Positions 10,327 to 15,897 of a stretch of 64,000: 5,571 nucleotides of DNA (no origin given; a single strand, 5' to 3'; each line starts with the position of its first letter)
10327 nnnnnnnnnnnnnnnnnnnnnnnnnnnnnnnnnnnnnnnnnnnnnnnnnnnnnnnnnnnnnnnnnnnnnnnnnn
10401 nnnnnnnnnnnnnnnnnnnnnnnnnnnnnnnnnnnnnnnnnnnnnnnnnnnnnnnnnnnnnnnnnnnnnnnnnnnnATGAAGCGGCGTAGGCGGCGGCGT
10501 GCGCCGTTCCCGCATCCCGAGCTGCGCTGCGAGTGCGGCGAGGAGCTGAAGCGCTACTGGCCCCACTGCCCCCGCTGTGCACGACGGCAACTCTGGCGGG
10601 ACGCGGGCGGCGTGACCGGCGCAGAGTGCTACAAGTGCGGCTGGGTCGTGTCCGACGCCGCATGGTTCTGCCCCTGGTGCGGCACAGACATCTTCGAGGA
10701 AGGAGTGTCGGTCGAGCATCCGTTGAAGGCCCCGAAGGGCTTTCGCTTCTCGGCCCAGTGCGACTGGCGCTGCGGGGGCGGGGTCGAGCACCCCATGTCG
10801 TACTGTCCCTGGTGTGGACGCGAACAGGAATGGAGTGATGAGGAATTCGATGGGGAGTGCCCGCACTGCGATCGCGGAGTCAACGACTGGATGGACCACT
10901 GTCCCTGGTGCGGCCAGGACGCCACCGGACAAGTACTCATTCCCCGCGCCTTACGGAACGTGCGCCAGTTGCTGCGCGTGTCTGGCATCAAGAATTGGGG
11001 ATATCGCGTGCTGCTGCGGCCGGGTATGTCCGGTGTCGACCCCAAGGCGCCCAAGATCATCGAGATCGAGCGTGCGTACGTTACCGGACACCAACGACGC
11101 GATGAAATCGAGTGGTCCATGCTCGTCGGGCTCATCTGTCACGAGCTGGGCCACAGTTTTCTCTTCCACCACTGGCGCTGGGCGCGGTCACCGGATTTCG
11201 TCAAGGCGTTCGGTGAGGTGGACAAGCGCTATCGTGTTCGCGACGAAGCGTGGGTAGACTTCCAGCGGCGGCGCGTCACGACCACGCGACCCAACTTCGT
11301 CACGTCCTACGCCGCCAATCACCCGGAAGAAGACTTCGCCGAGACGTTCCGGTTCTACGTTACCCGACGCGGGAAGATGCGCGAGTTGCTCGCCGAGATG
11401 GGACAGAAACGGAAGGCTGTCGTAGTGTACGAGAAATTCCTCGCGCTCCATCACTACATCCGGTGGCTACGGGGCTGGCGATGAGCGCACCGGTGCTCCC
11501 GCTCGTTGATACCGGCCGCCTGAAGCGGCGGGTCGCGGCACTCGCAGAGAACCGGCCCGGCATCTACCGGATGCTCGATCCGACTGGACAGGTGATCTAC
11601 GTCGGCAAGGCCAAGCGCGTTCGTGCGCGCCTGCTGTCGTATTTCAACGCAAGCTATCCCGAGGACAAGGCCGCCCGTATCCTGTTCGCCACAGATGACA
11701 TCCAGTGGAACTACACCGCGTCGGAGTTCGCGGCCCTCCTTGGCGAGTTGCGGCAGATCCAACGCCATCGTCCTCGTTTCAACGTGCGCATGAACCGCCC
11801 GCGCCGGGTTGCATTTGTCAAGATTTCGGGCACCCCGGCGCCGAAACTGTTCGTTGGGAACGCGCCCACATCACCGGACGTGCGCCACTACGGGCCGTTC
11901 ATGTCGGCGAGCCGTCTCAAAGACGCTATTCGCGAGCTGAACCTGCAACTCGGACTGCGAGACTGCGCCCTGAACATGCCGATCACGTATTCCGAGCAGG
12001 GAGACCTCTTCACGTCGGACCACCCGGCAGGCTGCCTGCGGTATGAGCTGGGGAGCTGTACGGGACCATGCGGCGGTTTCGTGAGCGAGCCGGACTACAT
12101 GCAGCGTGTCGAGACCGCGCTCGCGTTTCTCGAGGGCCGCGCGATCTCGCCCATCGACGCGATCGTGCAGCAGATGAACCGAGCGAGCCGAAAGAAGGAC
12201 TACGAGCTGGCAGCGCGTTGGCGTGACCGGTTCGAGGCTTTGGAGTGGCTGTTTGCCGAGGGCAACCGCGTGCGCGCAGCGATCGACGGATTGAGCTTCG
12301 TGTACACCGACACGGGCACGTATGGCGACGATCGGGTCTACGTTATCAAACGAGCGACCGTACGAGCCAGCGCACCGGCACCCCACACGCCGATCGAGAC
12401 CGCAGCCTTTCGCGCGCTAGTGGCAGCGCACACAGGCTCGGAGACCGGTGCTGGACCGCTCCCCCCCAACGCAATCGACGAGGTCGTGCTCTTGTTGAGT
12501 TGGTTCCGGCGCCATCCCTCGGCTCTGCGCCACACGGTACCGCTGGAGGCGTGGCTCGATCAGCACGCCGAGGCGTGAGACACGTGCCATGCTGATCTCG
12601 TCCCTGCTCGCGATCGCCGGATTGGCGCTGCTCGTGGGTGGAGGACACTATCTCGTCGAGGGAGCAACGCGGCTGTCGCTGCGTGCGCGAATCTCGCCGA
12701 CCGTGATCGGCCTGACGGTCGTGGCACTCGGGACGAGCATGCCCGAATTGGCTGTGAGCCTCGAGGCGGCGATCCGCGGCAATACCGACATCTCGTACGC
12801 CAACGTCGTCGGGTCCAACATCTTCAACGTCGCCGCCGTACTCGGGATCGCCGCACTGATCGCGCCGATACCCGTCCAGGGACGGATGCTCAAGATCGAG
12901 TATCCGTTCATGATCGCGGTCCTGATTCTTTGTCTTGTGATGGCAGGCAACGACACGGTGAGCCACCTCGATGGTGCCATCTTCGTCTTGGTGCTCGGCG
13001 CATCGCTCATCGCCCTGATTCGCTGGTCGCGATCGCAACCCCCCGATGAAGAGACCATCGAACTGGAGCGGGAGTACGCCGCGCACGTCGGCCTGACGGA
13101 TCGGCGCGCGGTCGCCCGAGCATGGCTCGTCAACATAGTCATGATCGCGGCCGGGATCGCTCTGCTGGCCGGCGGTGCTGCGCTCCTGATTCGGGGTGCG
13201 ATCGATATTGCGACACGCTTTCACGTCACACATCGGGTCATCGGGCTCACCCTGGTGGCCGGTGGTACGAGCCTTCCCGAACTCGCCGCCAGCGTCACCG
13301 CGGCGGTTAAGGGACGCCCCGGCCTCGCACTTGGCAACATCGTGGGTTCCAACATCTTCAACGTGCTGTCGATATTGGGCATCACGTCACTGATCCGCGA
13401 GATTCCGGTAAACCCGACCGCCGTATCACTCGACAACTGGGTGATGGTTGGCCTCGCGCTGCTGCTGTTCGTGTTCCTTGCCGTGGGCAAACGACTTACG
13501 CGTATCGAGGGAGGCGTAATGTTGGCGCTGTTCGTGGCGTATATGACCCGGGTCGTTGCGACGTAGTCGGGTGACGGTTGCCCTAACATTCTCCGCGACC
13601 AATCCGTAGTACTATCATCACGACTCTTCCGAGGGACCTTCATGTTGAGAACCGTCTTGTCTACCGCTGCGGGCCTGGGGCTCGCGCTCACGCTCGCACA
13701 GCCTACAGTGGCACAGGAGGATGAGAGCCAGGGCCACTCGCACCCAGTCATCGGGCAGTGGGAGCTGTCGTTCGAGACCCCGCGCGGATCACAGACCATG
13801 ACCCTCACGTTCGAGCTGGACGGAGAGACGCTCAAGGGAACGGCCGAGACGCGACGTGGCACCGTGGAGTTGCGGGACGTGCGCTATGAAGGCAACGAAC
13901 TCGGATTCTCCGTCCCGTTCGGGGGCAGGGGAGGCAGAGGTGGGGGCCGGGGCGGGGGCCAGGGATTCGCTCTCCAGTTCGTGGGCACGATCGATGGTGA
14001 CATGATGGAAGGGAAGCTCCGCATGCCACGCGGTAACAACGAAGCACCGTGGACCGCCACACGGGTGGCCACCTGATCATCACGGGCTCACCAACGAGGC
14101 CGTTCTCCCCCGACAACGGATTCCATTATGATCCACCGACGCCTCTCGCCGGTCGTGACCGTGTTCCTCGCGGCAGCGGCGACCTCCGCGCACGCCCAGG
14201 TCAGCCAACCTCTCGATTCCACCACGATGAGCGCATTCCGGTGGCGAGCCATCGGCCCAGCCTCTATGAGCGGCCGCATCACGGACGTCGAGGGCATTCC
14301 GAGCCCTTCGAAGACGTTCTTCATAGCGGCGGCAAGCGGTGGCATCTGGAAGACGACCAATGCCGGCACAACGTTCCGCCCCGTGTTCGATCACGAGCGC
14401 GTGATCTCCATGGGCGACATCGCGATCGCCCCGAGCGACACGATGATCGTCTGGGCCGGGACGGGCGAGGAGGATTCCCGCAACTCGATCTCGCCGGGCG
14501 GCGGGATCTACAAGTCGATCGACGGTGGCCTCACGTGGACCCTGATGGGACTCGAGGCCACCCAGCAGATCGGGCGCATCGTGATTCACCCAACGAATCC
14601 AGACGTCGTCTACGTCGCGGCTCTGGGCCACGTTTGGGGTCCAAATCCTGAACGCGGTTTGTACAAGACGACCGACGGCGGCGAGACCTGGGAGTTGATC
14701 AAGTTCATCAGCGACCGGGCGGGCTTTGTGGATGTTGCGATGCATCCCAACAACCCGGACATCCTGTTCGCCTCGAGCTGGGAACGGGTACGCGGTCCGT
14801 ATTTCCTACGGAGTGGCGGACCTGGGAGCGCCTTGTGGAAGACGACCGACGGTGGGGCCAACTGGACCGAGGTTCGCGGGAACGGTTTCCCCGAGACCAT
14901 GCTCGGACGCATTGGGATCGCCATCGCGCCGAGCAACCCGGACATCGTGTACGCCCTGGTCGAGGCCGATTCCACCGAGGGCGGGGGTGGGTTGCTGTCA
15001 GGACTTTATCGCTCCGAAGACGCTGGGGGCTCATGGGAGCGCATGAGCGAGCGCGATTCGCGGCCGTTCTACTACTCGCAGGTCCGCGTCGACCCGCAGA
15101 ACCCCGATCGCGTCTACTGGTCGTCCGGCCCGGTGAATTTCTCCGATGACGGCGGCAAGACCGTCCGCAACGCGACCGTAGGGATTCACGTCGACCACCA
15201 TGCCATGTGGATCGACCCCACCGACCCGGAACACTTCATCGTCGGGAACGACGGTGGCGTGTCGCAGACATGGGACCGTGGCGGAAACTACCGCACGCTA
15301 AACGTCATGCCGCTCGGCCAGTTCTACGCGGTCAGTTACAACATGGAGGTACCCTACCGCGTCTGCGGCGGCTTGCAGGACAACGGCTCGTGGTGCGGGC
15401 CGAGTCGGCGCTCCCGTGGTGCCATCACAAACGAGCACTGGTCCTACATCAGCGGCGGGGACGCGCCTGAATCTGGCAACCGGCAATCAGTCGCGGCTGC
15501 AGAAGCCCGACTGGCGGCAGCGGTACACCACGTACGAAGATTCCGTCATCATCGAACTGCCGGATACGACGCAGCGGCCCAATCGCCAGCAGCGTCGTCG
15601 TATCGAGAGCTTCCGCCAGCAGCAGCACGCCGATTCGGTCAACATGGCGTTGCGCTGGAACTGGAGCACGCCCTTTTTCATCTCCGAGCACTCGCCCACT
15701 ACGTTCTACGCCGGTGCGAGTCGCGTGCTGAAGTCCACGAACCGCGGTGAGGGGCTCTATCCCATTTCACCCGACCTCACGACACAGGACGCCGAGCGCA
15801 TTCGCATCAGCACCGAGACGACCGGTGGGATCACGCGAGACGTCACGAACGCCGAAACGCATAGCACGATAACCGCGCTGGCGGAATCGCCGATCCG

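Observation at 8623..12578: Fpg, Ddl-like ATP-grasp, zinc-ribbon metallopeptidase and Cho-like nuclease are chained by start/stop overlaps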

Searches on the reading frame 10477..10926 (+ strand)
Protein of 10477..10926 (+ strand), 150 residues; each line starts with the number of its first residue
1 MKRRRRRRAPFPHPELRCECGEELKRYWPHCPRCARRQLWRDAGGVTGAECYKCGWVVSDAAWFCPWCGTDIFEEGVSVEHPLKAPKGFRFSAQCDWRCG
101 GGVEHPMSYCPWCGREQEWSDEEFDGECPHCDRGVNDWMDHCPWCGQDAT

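Call 76: search_protein_families(library=pfam, proteins=[window:10477-10926:+], max_evalue=10)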
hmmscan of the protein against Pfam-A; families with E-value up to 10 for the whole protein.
window:10477-10926:+ (150 aa): 17 families
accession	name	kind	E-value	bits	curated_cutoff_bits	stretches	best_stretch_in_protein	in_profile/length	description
PF12773.13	DZR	-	3.5e-09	37.1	27.3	4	51-114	1-45/45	Double zinc ribbon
PF17032.10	Zn_ribbon_15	-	1.8e-07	32.3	28.9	3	125-146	52-73/73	zinc-ribbon family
PF24460.1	DUF7575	-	1.5e-05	24.7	28.5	3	127-147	5-25/28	Domain of unknown function (DUF7575)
PF13248.11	Zn_ribbon_3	-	2e-05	24.4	27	3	50-72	4-26/26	zinc-ribbon domain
PF13240.11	Zn_Ribbon_1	-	9.5e-05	22.5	25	1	51-71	2-22/23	zinc-ribbon domain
PF07191.17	Zn_ribbon_6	-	0.00038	20.8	25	2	109-148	2-38/67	Double zinc ribbon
PF14354.12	Lar_restr_allev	-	0.018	15.7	28.6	1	30-56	5-33/58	Restriction alleviation protein Lar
PF10571.15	UPF0547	-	0.13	12.9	29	2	127-146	2-21/26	Uncharacterised protein family UPF0547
PF06221.18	zf-C2HC5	-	0.26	11.8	25.8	1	50-74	19-46/54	Putative zinc finger motif, C2HC5-type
PF22400.1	DUF6980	-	0.33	11.6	27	2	100-117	45-62/99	Domain of unknown function (DUF6980)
PF23455.1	DUF7129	-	0.45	10.7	30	1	50-78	13-43/45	Domain of unknown function (DUF7129)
PF25207.1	DUF7837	-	0.52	10.8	27.8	3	48-59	34-45/47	Domain of unknown function (DUF7837)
PF11682.14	Zn_ribbon_11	-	0.99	9.5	24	1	60-70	3-13/37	Probable zinc-ribbon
PF18551.6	TackOD1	-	1.1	9.3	32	2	19-84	79-146/188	Thaumarchaeal output domain 1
PF01155.25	HypA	-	2.1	8.8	28.9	1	15-43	70-101/112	Hydrogenase/urease nickel incorporation, metallochaperone, hypA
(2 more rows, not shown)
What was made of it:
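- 10528..10911 (+): N-terminal module of four zinc ribbons (residues 18-145; the 16 Cys form eight CxxC-type pairs, with CPWCG knuckles and a KGF linker). Pfam DZR matches 4 stretches (call 76).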

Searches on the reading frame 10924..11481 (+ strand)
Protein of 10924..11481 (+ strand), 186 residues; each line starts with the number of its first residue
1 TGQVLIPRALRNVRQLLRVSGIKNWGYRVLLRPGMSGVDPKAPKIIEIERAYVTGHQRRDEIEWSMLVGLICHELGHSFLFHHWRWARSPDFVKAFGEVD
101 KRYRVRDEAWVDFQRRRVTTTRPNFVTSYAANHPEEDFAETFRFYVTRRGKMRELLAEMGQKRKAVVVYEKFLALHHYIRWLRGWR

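Call 76: search_protein_families(library=pfam, proteins=[window:10924-11481:+], max_evalue=10)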
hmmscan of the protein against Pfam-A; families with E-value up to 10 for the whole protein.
window:10924-11481:+ (186 aa): 3 families
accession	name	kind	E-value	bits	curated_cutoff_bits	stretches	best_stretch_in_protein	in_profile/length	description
PF15887.11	Peptidase_Mx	-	2.9e-11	43.7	27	1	64-147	83-165/236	Putative zinc-binding metallo-peptidase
PF15890.11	Peptidase_Mx1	-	7.8e-06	25.9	25.6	1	89-162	139-210/240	Putative zinc-binding metallo-peptidase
PF07737.17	ATLF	-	0.062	13.4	27.4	1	122-157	148-180/193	Anthrax toxin lethal factor, N- and C-terminal domain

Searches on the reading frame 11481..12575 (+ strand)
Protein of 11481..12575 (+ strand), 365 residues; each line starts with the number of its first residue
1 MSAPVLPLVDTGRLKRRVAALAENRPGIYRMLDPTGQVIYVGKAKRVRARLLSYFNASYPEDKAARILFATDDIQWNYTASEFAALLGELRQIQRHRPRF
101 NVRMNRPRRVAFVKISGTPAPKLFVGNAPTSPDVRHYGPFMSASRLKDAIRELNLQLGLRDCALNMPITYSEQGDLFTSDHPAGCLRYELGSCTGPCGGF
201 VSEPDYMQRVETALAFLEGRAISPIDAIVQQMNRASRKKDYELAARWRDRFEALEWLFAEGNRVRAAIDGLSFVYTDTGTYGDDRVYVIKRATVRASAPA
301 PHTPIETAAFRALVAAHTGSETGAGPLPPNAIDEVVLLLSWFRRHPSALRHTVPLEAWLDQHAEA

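Call 7: search_protein_families(library=pfam, proteins=[window:11481-12575:+], max_evalue=0.01)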
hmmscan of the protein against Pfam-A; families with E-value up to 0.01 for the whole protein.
window:11481-12575:+ (365 aa): 2 families
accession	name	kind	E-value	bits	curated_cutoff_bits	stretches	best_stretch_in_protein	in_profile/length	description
PF02151.25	UVR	-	1.4e-07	31.5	21.5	1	225-255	4-34/36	UvrB/uvrC motif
PF01541.30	GIY-YIG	-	0.00089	19.9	22.6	1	26-64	2-40/78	GIY-YIG catalytic domain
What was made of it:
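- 11481..12578 (+): UvrC N-terminal-half (Cho-like) GIY-YIG nuclease with a UVR motif; lacks the UvrC C-terminal half. Pfam UVR, E 1.4e-7 (call 7).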

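Call 8: search_protein_families(library=ncbifam, proteins=[window:11481-12575:+], max_evalue=0.01)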
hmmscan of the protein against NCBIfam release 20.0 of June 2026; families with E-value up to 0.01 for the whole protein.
window:11481-12575:+ (365 aa): 14 families
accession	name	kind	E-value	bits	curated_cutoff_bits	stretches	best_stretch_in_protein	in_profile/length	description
NF005907.0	PRK07883.1-5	equivalog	5.8e-46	157.1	454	1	12-344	217-541/584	DEDD exonuclease domain-containing protein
TIGR00194.1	uvrC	equivalog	2.6e-43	148.6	285.45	1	22-257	8-228/574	excinuclease ABC subunit UvrC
NF005906.0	PRK07883.1-4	equivalog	6.6e-41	140.3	495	1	24-350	214-534/563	DEDD exonuclease domain-containing protein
NF001824.0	PRK00558.1-5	equivalog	2.2e-38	132.1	451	1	23-257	15-243/652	excinuclease ABC subunit UvrC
NF011262.0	PRK14668.1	equivalog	1.8e-37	129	544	1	13-264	5-240/577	excinuclease ABC subunit C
NF005905.0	PRK07883.1-3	equivalog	4.2e-36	124.7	508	1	12-347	213-536/581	DEDD exonuclease domain-containing protein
NF011260.0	PRK14666.1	equivalog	6e-33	114.5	649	1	22-256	9-234/698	excinuclease ABC subunit C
NF011261.0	PRK14667.1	equivalog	2.5e-32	112.1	818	1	22-262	13-238/567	excinuclease ABC subunit C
NF011263.0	PRK14669.1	equivalog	2.3e-28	99.2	1108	1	15-268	4-247/624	excinuclease ABC subunit C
NF005904.0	PRK07883.1-2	equivalog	2.5e-28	98.7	969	1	10-347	217-545/584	DEDD exonuclease domain-containing protein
NF005903.0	PRK07883.1-1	equivalog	3.2e-28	98.6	1038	1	10-343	233-553/642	DEDD exonuclease domain-containing protein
NF011266.0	PRK14672.1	equivalog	2.1e-27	95.7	1504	1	8-255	7-237/691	excinuclease ABC subunit C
NF011264.0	PRK14670.1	equivalog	9e-20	70.4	1021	1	16-249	10-226/602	excinuclease ABC subunit C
NF007833.0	PRK10545.1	equivalog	1.1e-15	57.6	367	1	17-247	27-242/289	excinuclease Cho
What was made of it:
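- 11481..12578 (+): TIGR00194 matches only positions 8-228 of 574 (call 8).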

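Call 11: search_solved_structures(query=window:11481-12575:+, max_evalue=0.01)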
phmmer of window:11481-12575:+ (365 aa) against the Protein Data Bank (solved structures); distinct sequences matched with E-value up to 0.01: 6.
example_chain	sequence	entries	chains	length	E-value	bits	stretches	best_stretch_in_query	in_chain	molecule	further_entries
1yd6_A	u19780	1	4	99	1.5e-14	56.8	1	13-105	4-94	UvrC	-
1ycz_A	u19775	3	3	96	1.4e-09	40.5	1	16-105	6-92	UvrABC system protein C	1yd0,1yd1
1yd2_A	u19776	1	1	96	4.8e-09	38.7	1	16-105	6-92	UvrABC system protein C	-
1yd3_A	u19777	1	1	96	5e-09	38.7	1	16-105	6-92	UvrABC system protein C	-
1yd4_A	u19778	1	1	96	5e-09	38.7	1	16-105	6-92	UvrABC system protein C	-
1yd5_A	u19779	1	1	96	1.8e-08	36.8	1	16-105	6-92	UvrABC system protein C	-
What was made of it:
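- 11481..12578 (+): PDB UvrC GIY-YIG domain 1yd6, E 1.5e-14 (call 11).
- Closest known: Cho / UvrC N-terminal half. Same: The fourth gene has the UvrC-type GIY-YIG domain and lacks the UvrC C-terminal endonuclease and HhH half, like Cho (calls 8, 11).
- Checked: The fourth has the UvrC GIY-YIG domain (PDB 1yd6, E 1.5e-14, call 11) plus a UVR motif, in only 365 aa.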

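Call 39: search_protein_families(library=padloc, proteins=[window:11481-12575:+], max_evalue=0.01)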
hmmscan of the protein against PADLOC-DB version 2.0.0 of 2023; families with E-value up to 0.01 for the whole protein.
window:11481-12575:+ (365 aa): 0 families

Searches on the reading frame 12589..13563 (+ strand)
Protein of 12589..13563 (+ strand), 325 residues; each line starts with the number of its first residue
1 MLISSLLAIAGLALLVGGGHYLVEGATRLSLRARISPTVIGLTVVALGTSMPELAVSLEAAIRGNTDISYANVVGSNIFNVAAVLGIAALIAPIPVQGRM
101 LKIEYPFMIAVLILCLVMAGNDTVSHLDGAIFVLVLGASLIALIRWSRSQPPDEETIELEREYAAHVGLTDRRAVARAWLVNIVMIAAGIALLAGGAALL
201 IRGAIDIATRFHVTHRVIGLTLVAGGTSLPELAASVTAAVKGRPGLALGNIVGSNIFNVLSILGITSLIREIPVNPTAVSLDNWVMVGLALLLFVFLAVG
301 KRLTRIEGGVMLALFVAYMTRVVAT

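Call 7: search_protein_families(library=pfam, proteins=[window:12589-13563:+], max_evalue=0.01)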
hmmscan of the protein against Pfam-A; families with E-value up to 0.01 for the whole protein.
window:12589-13563:+ (325 aa): 1 family
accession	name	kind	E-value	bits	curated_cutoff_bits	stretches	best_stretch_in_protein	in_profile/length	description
PF01699.29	Na_Ca_ex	-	2.6e-63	212.9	24.9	2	183-321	3-148/151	Sodium/calcium exchanger protein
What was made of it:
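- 12589..13566 (+): Na+/Ca2+ exchanger family transporter, next gene after a 10-nt gap (context). Pfam Na_Ca_ex, E 2.6e-63 (call 7).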

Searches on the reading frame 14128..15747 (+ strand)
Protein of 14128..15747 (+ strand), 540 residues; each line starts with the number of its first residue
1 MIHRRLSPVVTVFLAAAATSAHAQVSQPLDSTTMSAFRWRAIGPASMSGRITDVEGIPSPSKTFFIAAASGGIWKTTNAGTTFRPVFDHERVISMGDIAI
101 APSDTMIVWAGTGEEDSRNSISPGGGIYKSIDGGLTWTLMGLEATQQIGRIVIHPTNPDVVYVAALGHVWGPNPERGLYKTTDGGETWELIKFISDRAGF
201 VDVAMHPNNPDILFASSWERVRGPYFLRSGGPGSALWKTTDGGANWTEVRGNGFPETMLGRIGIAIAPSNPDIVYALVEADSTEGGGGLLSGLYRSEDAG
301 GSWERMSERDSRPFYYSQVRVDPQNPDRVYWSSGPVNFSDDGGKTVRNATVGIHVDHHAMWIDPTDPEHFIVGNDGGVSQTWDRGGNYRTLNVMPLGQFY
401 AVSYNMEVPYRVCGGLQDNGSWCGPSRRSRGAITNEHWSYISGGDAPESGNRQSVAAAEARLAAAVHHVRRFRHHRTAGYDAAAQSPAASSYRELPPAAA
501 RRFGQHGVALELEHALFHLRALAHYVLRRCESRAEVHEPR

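Call 82: search_protein_families(library=pfam, proteins=[window:14128-15747:+], max_evalue=0.001)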
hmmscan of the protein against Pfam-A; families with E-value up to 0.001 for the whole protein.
window:14128-15747:+ (540 aa): 2 families
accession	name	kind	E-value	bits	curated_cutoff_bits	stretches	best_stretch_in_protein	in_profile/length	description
PF15902.12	Sortilin-Vps10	-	1e-18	67.8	33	2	127-250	3-113/446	Sortilin, neurotensin receptor 3,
PF02012.26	BNR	-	5.8e-06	26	27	0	179-190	1-12/12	BNR/Asp-box repeat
